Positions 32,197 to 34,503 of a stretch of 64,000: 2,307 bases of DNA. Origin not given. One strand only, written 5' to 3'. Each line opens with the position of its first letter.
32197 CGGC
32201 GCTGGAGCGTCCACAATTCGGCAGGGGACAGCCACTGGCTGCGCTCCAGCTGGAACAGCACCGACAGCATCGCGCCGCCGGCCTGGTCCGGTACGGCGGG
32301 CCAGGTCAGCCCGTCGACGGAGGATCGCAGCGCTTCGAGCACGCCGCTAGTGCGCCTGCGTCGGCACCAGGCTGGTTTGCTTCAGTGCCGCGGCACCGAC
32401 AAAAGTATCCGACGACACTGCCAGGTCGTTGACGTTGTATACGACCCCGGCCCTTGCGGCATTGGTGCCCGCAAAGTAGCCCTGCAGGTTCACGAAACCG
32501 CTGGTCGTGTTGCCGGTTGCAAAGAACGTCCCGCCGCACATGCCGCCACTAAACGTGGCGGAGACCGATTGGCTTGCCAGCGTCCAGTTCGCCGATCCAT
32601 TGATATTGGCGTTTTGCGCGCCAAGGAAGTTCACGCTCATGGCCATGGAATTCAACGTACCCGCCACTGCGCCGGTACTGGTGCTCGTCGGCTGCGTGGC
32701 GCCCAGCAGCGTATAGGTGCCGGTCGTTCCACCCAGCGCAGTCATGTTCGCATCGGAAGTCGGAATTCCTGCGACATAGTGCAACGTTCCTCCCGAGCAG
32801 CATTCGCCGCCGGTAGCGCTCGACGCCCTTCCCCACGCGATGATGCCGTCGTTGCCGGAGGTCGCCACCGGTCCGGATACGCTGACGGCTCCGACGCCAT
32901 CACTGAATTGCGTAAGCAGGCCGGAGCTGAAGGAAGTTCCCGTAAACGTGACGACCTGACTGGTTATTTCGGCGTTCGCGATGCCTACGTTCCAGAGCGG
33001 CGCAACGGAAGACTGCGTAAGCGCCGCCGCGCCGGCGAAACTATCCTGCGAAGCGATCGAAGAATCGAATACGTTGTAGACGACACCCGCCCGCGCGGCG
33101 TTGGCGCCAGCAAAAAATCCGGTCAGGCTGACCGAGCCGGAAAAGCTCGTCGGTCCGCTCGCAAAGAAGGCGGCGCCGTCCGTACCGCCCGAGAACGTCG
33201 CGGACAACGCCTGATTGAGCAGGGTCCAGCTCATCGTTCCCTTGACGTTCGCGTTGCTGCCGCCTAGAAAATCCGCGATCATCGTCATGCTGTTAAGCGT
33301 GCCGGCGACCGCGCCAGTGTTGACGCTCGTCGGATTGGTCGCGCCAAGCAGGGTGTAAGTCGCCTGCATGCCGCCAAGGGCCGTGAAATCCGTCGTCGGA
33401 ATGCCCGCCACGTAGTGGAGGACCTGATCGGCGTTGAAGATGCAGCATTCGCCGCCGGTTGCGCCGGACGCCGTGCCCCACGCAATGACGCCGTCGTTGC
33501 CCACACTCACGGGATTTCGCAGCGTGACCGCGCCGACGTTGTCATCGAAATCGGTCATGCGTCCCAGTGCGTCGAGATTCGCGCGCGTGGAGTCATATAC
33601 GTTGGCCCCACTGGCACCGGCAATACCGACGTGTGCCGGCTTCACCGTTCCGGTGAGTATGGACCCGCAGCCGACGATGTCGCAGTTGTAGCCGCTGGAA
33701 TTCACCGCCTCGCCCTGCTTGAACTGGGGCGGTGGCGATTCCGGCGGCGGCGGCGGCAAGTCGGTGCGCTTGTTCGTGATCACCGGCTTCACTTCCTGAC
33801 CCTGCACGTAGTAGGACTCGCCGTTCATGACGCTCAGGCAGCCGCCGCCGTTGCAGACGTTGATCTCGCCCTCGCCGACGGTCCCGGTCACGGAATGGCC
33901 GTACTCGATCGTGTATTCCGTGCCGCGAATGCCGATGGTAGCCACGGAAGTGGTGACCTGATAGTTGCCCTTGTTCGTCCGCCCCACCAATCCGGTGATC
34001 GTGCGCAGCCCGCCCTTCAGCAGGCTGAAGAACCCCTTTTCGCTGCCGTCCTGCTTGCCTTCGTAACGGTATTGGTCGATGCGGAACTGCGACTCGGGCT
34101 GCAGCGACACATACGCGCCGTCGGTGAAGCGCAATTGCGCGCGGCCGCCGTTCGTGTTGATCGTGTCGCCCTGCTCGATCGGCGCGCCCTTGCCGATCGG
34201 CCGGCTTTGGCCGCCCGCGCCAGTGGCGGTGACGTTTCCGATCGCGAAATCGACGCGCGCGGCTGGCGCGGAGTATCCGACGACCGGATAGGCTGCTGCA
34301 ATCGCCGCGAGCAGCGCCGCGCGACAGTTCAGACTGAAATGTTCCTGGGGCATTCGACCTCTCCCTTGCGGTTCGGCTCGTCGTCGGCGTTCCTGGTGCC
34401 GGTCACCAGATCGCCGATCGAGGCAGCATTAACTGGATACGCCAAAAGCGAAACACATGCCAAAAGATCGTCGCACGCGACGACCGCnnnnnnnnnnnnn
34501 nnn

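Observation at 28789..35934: Four-gene accessory operon: Slam-like outer-membrane protein, FecR-domain cargo, adenylating enzyme and TPR-GT41 glycosyltransferase. Candidate undescribed modification-plus-export system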

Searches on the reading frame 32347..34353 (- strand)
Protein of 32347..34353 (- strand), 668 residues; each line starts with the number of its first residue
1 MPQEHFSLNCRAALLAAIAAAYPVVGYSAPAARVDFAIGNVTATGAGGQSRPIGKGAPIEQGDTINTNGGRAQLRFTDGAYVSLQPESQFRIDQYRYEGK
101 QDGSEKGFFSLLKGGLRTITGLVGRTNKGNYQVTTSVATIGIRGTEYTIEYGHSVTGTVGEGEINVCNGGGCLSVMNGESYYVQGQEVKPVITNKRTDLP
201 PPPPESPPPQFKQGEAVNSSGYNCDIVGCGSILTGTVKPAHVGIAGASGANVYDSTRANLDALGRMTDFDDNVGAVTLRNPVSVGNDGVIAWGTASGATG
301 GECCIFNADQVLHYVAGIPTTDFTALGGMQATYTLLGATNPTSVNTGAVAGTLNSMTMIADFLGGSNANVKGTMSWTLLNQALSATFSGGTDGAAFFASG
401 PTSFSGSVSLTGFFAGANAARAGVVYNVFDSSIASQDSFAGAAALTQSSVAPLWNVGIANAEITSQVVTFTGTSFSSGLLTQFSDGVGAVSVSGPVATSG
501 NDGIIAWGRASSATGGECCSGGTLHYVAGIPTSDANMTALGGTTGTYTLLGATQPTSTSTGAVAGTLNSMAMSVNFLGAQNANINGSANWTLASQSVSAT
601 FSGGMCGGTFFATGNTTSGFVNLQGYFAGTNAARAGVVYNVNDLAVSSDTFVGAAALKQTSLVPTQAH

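Call 3: search_protein_families(library=pfam, proteins=[window:32347-34353:-], max_evalue=0.01)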
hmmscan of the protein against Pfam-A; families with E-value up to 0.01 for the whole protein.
window:32347-34353:- (668 aa): 1 family
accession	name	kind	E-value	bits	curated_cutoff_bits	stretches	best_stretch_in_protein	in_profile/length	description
PF04773.18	FecR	-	2.7e-11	44.2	24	1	63-163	1-95/97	FecR protein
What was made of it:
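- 32347..34353 (-): Cargo gene (668 aa): Sec signal peptide without a lipobox, FecR-like N-domain, proline-rich linker and two TbpB-like handle-plus-barrel lobes. PF04773 at aa 63-163 (call 3).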

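Call 4: search_protein_families(library=ncbifam, proteins=[window:32347-34353:-], max_evalue=0.01)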
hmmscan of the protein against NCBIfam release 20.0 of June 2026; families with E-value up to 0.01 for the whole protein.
window:32347-34353:- (668 aa): 3 families
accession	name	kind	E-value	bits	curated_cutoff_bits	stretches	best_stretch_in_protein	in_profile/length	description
NF033165.1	lipo_LipL45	exception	4.5e-05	22.6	350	1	28-158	36-163/391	lipoprotein LipL45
NF033682.1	retention_LapA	subfamily_domain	4.6e-05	23.6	50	1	34-95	6-68/145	retention module-containing protein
NF047849.1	Lsa33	exception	0.00028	20.2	420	1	35-168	33-166/310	surface adhesin Lsa33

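Call 17: search_solved_structures(query=window:32347-34353:-, max_evalue=10, show_alignments=2)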
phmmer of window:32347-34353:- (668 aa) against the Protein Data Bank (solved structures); distinct sequences matched with E-value up to 10: 1.
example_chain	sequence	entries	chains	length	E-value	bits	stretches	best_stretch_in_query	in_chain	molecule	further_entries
1pg6_A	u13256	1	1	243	0.045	15.6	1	57-175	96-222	Hypothetical protein SpyM3_0169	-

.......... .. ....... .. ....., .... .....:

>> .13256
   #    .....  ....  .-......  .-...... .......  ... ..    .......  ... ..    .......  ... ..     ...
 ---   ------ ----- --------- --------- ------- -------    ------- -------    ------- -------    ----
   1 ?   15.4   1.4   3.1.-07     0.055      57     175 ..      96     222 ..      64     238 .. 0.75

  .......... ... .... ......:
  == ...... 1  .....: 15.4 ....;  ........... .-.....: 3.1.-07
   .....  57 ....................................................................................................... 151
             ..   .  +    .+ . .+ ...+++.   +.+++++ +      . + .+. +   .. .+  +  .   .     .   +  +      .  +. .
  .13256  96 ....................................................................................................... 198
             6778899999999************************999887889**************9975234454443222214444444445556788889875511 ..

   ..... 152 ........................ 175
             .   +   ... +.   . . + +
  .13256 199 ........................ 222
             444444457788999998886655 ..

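Call 19: find_homologous_proteins(query=window:32347-34353:-, max_evalue=0.001)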
Query window:32347-34353:- (668 aa): 1448 proteins with E <= 0.001 among 8000 candidates; the best 120 are listed.
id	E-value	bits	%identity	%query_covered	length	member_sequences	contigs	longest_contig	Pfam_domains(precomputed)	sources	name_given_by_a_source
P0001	0.0e+0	1454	100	100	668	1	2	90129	PF04773.19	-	-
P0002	3.7e-209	715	73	68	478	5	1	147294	PF04773.19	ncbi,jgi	-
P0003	7.6e-181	621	56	80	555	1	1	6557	-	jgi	jgi:hypothetical protein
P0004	1.0e-170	588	64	67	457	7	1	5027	PF04773.19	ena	-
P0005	2.7e-170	586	59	68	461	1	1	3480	PF04773.19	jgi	jgi:hypothetical protein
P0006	1.1e-168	581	63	67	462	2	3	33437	PF04773.19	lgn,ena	-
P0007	9.9e-167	575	61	67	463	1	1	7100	PF04773.19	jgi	jgi:hypothetical protein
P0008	3.9e-164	566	62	68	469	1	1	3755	PF04773.19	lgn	-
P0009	7.6e-164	565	62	67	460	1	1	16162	PF04773.19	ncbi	-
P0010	3.3e-163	563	63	67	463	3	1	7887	PF04773.19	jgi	jgi:hypothetical protein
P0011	2.3e-162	560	60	68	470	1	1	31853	PF04773.19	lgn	-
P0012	4.6e-162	559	61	68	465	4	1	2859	PF04773.19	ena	-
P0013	6.2e-161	555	62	67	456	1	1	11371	PF04773.19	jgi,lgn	jgi:hypothetical protein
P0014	8.4e-161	555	62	67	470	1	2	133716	PF04773.19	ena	-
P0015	1.3e-160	554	61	67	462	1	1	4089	PF04773.19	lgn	-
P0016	7.3e-159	549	62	67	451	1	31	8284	PF04773.19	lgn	-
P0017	2.3e-158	547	63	68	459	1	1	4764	PF04773.19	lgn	-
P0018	2.9e-158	547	63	67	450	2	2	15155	PF04773.19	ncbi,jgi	jgi:hypothetical protein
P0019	7.4e-158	545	62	67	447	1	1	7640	PF04773.19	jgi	jgi:hypothetical protein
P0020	1.8e-157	544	60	67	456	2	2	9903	PF04773.19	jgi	jgi:hypothetical protein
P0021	9.8e-157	542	61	67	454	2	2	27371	PF04773.19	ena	-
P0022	1.4e-156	541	59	67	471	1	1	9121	PF04773.19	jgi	jgi:hypothetical protein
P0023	3.8e-154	533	59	67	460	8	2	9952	PF04773.19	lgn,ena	-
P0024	1.7e-153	531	60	67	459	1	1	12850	PF04773.19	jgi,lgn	jgi:hypothetical protein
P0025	1.5e-152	528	60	67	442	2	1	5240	PF04773.19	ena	-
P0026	2.3e-151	524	63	64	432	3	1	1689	PF04773.19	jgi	jgi:hypothetical protein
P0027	3.8e-149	516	59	67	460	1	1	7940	PF04773.19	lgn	-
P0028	3.8e-147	510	59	63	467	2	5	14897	PF04773.19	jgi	jgi:hypothetical protein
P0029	2.6e-143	497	57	68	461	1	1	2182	PF04773.19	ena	-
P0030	5.8e-143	496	58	64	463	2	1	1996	PF04773.19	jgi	-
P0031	1.8e-142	494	56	67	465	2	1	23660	PF04773.19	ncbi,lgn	ncbi:MAG TPA: FecR family protein [Burkholderiales bacterium]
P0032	5.8e-142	493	57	67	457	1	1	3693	PF04773.19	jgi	jgi:hypothetical protein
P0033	1.3e-141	492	59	68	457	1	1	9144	PF04773.19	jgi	jgi:hypothetical protein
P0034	1.5e-141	491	55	68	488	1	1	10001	PF04773.19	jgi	jgi:hypothetical protein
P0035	3.1e-141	490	55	67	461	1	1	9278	PF04773.19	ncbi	-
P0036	7.8e-141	489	59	67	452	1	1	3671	PF04773.19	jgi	jgi:hypothetical protein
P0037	3.8e-140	487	57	68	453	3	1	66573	PF04773.19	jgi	jgi:hypothetical protein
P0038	6.2e-140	486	59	64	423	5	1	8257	PF04773.19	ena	-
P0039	8.2e-140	486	57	67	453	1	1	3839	PF04773.19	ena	-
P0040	9.3e-140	485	59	67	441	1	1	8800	PF04773.19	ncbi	-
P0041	8.9e-139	482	59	65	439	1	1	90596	PF04773.19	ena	-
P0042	1.6e-138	481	58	67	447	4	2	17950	PF04773.19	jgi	jgi:hypothetical protein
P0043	1.0e-137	479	58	67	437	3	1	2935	PF04773.19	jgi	jgi:hypothetical protein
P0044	1.3e-137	478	59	64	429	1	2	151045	PF04773.19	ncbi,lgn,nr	ncbi:MAG: FecR domain-containing protein [Betaproteobacteria bacterium]|nr:FecR domain-containing pr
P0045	6.2e-137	476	57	67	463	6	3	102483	PF04773.19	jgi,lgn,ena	-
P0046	7.1e-137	476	57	68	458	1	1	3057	PF04773.19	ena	-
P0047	1.4e-136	475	56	66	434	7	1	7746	PF04773.19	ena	-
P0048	1.5e-136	475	57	64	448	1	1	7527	PF04773.19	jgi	-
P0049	1.5e-136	475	57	67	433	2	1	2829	PF04773.19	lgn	-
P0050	6.2e-136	473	55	67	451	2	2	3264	PF04773.19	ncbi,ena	-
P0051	9.2e-136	472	56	64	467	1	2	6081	PF04773.19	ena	-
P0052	9.4e-136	472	56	67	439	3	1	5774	PF04773.19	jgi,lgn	jgi:hypothetical protein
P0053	2.2e-135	471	57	67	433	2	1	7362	PF04773.19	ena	-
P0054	2.2e-135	471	59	64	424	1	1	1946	PF04773.19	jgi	jgi:hypothetical protein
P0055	6.1e-135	470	57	64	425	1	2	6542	PF04773.19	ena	-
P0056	6.8e-135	469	55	68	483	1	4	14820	PF04773.19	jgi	jgi:hypothetical protein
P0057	1.7e-134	468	56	67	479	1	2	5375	PF04773.19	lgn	-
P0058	1.7e-134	468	57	67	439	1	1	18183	PF04773.19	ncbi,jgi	ncbi:MAG: FecR family protein [Betaproteobacteria bacterium]|jgi:hypothetical protein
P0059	1.7e-134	468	55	64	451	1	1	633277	PF04773.19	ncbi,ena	-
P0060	1.8e-134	468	58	65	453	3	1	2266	PF04773.19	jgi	-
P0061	4.5e-134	467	55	68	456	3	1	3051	PF04773.19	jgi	-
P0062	7.3e-134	466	57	67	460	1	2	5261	PF04773.19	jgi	jgi:hypothetical protein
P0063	9.3e-134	466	54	64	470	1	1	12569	PF04773.19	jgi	jgi:hypothetical protein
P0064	2.1e-133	464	57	65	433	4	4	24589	PF04773.19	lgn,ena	-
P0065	2.9e-133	464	57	64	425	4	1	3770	PF04773.19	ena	-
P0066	3.4e-133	464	57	67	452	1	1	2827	PF04773.19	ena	-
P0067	4.2e-133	463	56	65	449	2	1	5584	PF04773.19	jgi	jgi:hypothetical protein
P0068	9.1e-133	462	56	67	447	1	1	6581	PF04773.19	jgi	jgi:FecR protein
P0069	2.8e-132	461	56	64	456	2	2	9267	PF04773.19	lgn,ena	-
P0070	4.7e-132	460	59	64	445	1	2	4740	PF04773.19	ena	-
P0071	1.3e-131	459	54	67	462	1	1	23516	PF04773.19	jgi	-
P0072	1.7e-131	458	57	67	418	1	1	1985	PF04773.19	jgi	jgi:hypothetical protein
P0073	6.5e-131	456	56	67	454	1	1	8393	PF04773.19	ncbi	-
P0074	1.3e-130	455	54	67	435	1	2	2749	PF04773.19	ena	-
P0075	1.6e-130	455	56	67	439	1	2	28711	PF04773.19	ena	-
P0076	2.4e-130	454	55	67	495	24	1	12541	PF04773.19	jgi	jgi:hypothetical protein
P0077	3.6e-130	454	54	67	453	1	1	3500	PF04773.19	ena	-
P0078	4.0e-130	454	55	67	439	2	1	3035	PF04773.19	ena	-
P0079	4.6e-130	453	56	64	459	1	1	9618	PF04773.19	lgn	-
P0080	1.6e-129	452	55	67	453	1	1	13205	PF04773.19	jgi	jgi:hypothetical protein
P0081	1.7e-129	452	56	64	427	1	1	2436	PF04773.19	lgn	-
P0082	3.5e-129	451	56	67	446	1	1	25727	PF04773.19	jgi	-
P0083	7.7e-129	449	56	64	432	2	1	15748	PF04773.19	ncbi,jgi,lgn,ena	jgi:hypothetical protein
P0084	1.0e-128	449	55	68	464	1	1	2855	PF04773.19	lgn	-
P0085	1.2e-128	449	53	67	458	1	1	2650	PF04773.19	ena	-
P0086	1.3e-128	449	57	64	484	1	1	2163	PF04773.19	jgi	jgi:hypothetical protein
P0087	2.0e-128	448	53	67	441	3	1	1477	PF04773.19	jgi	-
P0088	3.0e-128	447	55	67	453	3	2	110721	PF04773.19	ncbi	-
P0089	3.9e-128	447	54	66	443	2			PF04773.19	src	-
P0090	5.5e-128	447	55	64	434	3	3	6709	PF04773.19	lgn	-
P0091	6.5e-128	446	56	64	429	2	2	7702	PF04773.19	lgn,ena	-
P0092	1.4e-127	445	53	67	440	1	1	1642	PF04773.19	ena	-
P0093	4.7e-127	443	54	67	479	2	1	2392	PF04773.19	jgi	jgi:hypothetical protein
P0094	1.5e-126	442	55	67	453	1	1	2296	PF04773.19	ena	-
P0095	1.6e-126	442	54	66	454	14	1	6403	PF04773.19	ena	-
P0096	1.9e-126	442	54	67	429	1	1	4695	PF04773.19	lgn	-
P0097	2.6e-126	441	64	51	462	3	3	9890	PF04773.19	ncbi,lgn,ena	-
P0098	6.1e-126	440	54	67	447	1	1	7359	PF04773.19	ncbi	-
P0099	6.2e-126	440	54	67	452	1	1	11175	PF04773.19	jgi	jgi:hypothetical protein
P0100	8.3e-126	439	55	67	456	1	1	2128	PF04773.19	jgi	jgi:hypothetical protein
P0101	8.8e-126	439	55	64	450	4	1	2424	PF04773.19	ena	-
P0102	2.7e-125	438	54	67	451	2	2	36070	PF04773.19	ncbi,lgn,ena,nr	ncbi:MAG TPA: FecR family protein [Burkholderiales bacterium]|nr:FecR family protein [Burkholderiale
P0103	4.2e-125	437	59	55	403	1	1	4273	PF04773.19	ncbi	ncbi:MAG: FecR family protein, partial [Betaproteobacteria bacterium]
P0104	4.3e-125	437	54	64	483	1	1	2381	PF04773.19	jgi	jgi:hypothetical protein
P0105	5.5e-125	437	63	51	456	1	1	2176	PF04773.19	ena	-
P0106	9.9e-125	436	55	65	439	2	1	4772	PF04773.19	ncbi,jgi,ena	jgi:hypothetical protein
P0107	1.1e-124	436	55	64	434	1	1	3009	PF04773.19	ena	-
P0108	1.5e-124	435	54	64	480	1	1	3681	PF04773.19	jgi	jgi:hypothetical protein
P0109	4.7e-124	434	51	67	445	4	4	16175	PF04773.19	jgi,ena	-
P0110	5.2e-124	433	54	65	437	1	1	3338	PF04773.19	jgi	jgi:hypothetical protein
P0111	6.0e-124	433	55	67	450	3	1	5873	PF04773.19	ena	-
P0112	9.8e-124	433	53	67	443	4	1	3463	PF04773.19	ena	-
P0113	3.8e-123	431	52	68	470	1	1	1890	PF04773.19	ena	-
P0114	3.9e-123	431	55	64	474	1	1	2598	PF04773.19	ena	-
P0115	1.1e-122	429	51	67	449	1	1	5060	PF04773.19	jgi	jgi:hypothetical protein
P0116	1.2e-122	429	51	65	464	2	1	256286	PF04773.19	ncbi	ncbi:MAG: FecR family protein [Burkholderiales bacterium]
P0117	1.4e-122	429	51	68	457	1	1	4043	PF04773.19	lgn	-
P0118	2.2e-122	428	54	67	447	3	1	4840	PF04773.19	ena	-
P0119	4.6e-122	427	54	64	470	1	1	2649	PF04773.19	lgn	-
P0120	6.4e-122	427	55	64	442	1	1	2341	PF04773.19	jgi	jgi:hypothetical protein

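Call 24: find_related_loci(query=A1, collection=genome_contigs, flank=10000)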
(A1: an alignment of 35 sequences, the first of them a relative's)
Query A1 (668 aa) in genome_contigs; peptide patterns used: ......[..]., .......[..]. (x = any residue, [..] = any of these).
164 stretches matched a pattern; 118 encode a relative of the query (tblastn E <= 1e-3); the best 80 are kept; 79 distinct loci.
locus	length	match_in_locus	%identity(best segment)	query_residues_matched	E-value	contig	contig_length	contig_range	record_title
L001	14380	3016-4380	62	1-662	2e-155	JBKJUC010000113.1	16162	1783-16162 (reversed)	MAG: Burkholderiales bacterium isolate ant_bin.647 k117_4492627, whole genome shotgun sequence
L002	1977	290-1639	55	1-659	1e-150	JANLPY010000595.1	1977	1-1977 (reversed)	MAG: Hyphomicrobiaceae bacterium isolate OTE_38_metabat_276 OTE_38_k141_2256960, whole genome shotgun sequence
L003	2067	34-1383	55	1-659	2e-150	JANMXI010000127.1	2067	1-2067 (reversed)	MAG: Pseudomonadota bacterium isolate OTE_88_metabat_125 OTE_88_k141_4482518, whole genome shotgun sequence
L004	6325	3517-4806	57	1-651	3e-130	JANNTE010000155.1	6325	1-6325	MAG: Betaproteobacteria bacterium isolate SOY_31_concoct_354_sub SOY_31_k141_2494345, whole genome shotgun sequence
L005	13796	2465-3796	57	1-668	9e-128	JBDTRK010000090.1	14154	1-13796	MAG: Betaproteobacteria bacterium isolate cluster3_bin.244 NODE_17331_length_14154_cov_7.853323, whole genome shotgun se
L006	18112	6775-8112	54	1-642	2e-127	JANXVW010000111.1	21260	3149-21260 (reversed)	MAG: Betaproteobacteria bacterium isolate GL140_1_metabat_206_sub GL140_1_k141_1653314, whole genome shotgun sequence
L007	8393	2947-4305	56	1-659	5e-126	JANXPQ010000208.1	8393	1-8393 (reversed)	MAG: Betaproteobacteria bacterium isolate GL140_3_concoct_254_sub GL140_3_k141_1279918, whole genome shotgun sequence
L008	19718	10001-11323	57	1-641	4e-125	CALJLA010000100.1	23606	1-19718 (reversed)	MAG TPA_asm: uncultured proteobacterium isolate SRR7515930_bin.63_CONCOCT_v1.1_MAG genome assembly, contig: ERZ869936.93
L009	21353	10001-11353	55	1-666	6e-122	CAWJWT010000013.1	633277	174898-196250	MAG: uncultured beta proteobacterium isolate MFD01275.bin.2.24 genome assembly, contig: contig_5940, whole genome shotgu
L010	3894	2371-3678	55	1-659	2e-124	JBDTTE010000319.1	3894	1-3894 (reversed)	MAG: Betaproteobacteria bacterium isolate cluster3_bin.289 NODE_143745_length_3894_cov_8.862204, whole genome shotgun se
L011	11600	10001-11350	54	1-650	7e-120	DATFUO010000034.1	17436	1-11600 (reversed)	MAG TPA_asm: Burkholderiales bacterium isolate SMAG_U9439 k141_6348890, whole genome shotgun sequence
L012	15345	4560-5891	53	1-667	4e-116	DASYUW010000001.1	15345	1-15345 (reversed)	MAG TPA_asm: Burkholderiales bacterium isolate SMAG_U4605 k141_2608005, whole genome shotgun sequence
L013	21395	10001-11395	51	1-662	9e-123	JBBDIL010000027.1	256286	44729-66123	MAG: Burkholderiales bacterium isolate LejiaA_63_26 Lejia_A_68_length_256286_cov_16, whole genome shotgun sequence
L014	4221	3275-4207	64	1-319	3e-113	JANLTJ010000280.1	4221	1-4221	MAG: Betaproteobacteria bacterium isolate OTE_25_metabat_186 OTE_25_k141_3943526, whole genome shotgun sequence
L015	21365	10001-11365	50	1-667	3e-111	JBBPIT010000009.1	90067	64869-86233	MAG: Pseudomonadota bacterium isolate BPF1-28-30_bin_3 NODE_29_length_90067_cov_19.259488, whole genome shotgun sequence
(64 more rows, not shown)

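Call 31: predict_structure(alignment_id=A2)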
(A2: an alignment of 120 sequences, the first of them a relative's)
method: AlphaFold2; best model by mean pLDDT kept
length: 668 residues; sequences in the alignment: 120
mean_pLDDT: 80.4   pTM: 0.49
mean pLDDT of the five models: 80.4, 80.1, 79.4, 79.3, 77.7
residues with pLDDT >= 90: 341; 70-90: 152; 50-70: 87; < 50: 88
segments of 3 or more residues with pLDDT < 50: 1-6, 23-25, 116-119, 124-128, 135-162, 195-204, 206-214, 455-474
pLDDT, mean of each block of 10 residues (from residue 1): 50 70 60 92 94 95 92 88 88 79 68 59 49 46 32 37 59 66 69 52 46 51 58 94 97 97 97 96 97 97 87 97 88 98 97 98 87 98 98 96 97 96 98 97 97 52 38 52 75 67 85 69 85 82 93 91 91 87 92 94 87 93 92 93 91 95 75
secondary structure, 60 per line:
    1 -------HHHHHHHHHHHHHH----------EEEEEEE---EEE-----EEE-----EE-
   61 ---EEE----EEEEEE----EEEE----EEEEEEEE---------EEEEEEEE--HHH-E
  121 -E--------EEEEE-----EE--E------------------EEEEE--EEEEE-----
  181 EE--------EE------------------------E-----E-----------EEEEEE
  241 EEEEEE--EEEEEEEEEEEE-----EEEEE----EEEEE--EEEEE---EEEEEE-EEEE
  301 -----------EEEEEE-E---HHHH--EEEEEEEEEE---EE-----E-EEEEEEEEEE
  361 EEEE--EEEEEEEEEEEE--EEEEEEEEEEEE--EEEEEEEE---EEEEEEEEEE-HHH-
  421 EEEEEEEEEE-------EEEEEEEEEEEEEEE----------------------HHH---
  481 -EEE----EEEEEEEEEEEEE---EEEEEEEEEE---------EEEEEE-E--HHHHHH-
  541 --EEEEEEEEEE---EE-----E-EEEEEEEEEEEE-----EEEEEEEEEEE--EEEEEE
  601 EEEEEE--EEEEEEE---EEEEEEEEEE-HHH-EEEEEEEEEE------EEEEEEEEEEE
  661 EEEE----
elements in order (helices of 4 or more, strands of 3 or more residues): H8-21 E32-38 E42-44 E50-52 E64-66 E71-76 E81-84 E89-96 E106-113 E131-135 E164-168 E171-175 E235-246 E249-260 E266-270 E275-279 E282-286 E290-295 E297-300 E312-317 H323-326 E329-338 E351-364 E367-378 E381-392 E395-402 E406-415 E421-430 E438-452 E482-484 E489-501 E505-514 E524-529 H534-539 E543-552 E565-576 E582-592 E595-606 E609-615 E619-628 E634-643 E650-664
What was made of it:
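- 32347..34353 (-): AF2 pLDDT is ~97 for lobe 1 and ~90 for lobe 2 (call 31).
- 33709..33762 (-): Proline-rich linker (aa 198-215, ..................). AF2 confidence is low, consistent with disorder (call 31).
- On T11SS cargo (TbpBBD / lipoprotein-C type): AF2 lobes at pLDDT 90-97 (call 31).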
